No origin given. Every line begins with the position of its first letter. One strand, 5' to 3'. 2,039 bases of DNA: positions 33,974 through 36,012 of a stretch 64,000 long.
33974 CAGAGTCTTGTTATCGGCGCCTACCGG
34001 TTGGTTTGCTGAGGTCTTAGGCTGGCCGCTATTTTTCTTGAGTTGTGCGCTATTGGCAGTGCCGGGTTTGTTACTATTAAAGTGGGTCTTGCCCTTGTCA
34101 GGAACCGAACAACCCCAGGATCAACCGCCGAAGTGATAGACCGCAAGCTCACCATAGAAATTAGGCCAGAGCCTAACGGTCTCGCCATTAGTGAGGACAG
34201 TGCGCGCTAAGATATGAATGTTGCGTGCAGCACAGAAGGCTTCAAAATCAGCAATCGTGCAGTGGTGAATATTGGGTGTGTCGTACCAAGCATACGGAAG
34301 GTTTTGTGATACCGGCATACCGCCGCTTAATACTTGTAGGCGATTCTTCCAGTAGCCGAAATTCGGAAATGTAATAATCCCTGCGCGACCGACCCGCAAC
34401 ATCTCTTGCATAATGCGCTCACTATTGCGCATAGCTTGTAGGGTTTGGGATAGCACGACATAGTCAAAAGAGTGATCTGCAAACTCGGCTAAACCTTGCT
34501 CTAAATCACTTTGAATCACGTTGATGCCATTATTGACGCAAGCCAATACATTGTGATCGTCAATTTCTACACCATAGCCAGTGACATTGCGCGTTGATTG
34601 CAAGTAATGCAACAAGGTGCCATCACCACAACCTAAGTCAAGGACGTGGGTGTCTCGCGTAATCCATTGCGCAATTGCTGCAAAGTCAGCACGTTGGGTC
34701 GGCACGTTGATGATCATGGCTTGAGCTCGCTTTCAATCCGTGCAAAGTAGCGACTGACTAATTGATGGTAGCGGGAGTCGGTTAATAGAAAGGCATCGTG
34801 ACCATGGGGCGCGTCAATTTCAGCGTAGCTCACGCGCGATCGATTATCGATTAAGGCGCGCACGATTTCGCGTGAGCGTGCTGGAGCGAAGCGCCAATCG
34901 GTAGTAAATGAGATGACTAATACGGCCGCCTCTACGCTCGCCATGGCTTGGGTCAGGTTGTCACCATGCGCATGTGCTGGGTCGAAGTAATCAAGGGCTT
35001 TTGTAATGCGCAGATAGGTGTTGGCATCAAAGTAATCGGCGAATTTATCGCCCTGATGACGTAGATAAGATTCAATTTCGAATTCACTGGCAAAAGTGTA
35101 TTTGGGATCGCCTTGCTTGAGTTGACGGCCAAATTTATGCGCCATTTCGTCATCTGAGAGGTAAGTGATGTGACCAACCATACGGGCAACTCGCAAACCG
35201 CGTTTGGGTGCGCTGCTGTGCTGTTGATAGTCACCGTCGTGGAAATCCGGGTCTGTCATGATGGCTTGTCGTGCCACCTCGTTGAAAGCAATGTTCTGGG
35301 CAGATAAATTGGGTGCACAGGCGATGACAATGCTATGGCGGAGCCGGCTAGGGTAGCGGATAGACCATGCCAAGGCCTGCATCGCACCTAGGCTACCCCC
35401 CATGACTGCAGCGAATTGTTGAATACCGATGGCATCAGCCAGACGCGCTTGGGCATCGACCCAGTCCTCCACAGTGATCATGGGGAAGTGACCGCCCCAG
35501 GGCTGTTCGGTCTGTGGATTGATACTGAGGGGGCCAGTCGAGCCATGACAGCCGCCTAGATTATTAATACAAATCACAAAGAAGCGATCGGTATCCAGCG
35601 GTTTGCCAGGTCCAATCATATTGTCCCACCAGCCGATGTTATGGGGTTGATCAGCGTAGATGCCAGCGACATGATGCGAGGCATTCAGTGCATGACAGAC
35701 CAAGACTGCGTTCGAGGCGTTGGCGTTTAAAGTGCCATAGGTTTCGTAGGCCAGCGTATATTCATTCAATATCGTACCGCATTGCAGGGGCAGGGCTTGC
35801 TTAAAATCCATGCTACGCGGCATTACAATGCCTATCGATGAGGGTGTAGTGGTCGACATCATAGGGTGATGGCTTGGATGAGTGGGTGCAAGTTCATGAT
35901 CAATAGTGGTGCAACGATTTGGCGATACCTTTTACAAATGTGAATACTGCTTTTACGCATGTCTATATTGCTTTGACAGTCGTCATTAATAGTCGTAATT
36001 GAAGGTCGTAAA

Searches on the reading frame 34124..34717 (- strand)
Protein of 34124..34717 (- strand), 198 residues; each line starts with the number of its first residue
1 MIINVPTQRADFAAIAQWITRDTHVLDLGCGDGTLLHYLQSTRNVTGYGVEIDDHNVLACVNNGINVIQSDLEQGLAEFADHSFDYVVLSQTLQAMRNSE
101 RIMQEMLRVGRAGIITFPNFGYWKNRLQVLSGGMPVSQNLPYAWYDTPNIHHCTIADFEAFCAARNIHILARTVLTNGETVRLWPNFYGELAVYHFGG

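Call 69: search_protein_families(library=pfam, proteins=[window:34124-34717:-])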
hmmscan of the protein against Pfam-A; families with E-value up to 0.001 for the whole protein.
window:34124-34717:- (198 aa): 6 families
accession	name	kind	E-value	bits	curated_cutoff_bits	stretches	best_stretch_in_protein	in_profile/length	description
PF07021.18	MetW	-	2.9e-73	246.1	21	1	9-195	1-192/193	Methionine biosynthesis protein MetW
PF13847.12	Methyltransf_31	-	7.5e-13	48.8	27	1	20-116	2-108/145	Methyltransferase domain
PF08241.18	Methyltransf_11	-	2e-12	48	21.2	1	26-113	1-90/95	Methyltransferase domain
PF13649.12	Methyltransf_25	-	9.6e-11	42.7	27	1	25-111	1-94/97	Methyltransferase domain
PF13489.12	Methyltransf_23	-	1.8e-09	38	27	1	15-108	16-106/164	Methyltransferase domain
PF08242.18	Methyltransf_12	-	1.1e-07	32.9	30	1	26-109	1-91/98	Methyltransferase domain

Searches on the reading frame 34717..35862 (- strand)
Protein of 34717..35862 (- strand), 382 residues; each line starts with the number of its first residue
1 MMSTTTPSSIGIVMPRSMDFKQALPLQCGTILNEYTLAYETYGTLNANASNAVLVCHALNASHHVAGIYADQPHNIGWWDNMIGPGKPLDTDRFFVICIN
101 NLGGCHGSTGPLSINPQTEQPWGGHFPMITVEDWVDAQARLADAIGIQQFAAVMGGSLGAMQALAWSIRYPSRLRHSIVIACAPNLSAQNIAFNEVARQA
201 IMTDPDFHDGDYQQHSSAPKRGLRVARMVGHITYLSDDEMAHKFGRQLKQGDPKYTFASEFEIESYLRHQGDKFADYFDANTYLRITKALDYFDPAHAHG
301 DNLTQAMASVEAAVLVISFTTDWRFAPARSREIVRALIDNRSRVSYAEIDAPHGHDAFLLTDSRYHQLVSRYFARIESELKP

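Call 69: search_protein_families(library=pfam, proteins=[window:34717-35862:-])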
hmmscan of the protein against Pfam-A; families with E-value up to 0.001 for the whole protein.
window:34717-35862:- (382 aa): 1 family
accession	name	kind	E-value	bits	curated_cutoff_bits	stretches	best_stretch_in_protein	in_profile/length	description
PF00561.26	Abhydrolase_1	-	8.1e-21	75.2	25.8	1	51-359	1-242/245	alpha/beta hydrolase fold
